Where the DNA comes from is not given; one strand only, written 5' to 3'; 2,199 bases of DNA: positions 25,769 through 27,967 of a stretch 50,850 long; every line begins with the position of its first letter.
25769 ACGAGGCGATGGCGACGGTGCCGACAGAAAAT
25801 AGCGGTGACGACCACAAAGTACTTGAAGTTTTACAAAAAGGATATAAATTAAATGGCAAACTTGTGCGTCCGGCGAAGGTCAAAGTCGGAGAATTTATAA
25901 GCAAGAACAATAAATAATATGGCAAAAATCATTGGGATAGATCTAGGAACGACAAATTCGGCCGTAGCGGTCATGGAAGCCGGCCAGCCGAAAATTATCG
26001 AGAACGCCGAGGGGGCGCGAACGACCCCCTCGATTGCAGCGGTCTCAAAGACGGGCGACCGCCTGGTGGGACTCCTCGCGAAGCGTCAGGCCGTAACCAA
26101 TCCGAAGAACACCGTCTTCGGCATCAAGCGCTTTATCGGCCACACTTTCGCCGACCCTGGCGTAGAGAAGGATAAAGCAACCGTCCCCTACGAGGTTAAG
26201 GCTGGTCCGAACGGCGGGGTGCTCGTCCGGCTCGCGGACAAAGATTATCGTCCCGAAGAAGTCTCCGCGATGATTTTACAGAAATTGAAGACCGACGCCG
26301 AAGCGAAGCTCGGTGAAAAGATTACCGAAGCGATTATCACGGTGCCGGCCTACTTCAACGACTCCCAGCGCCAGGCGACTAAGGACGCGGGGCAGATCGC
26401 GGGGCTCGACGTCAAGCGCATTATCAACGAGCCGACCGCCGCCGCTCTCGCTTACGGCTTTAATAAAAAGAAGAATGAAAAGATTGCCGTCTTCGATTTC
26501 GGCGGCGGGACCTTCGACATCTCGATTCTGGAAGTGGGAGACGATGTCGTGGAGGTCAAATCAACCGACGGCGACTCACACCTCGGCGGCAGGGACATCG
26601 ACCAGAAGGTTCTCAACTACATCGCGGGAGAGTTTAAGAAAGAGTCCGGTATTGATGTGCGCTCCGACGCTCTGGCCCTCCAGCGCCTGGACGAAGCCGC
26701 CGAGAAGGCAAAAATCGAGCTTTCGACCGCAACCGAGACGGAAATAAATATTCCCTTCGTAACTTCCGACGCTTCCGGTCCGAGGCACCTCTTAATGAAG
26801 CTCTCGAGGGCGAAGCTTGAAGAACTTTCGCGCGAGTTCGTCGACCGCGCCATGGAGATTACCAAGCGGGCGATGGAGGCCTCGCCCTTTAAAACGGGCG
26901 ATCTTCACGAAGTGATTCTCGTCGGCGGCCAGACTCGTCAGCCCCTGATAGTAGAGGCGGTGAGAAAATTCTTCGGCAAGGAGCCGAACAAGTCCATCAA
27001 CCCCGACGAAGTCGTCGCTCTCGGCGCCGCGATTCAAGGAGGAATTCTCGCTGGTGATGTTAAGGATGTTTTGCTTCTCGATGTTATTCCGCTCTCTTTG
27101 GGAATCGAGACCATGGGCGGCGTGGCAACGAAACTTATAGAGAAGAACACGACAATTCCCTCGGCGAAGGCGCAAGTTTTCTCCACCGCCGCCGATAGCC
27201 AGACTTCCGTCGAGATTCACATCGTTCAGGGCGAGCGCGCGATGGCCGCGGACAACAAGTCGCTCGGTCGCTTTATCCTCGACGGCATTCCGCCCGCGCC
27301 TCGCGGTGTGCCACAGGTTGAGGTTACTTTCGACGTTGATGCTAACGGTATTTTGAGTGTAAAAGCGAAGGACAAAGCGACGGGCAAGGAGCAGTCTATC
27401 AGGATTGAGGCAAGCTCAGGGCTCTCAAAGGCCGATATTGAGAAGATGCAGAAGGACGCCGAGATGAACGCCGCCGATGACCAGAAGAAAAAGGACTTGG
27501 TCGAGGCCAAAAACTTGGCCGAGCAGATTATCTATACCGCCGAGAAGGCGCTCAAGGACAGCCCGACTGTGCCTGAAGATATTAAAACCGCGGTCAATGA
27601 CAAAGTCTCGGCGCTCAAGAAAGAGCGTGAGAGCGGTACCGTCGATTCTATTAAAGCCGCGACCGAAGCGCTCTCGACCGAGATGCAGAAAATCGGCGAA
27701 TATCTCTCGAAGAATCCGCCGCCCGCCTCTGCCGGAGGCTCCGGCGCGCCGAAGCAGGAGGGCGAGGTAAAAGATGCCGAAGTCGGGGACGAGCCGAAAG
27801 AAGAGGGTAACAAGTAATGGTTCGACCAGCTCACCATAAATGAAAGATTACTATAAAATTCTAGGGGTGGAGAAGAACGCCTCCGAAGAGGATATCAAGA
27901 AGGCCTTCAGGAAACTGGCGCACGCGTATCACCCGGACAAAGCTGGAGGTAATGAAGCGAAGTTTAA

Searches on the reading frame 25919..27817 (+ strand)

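Call 27: search_protein_families(library=pfam, proteins=[window:25919-27817:+], max_evalue=0.001)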
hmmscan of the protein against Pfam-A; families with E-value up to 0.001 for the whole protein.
window:25919-27817:+ (632 aa): 2 families
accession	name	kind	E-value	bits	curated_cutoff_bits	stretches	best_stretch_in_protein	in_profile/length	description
PF00012.26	HSP70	-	7.6e-245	814.1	20.6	1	4-595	1-596/599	Hsp70 protein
PF06723.19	MreB_Mbl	-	5e-14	52.3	27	1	118-371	76-316/327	MreB/Mbl protein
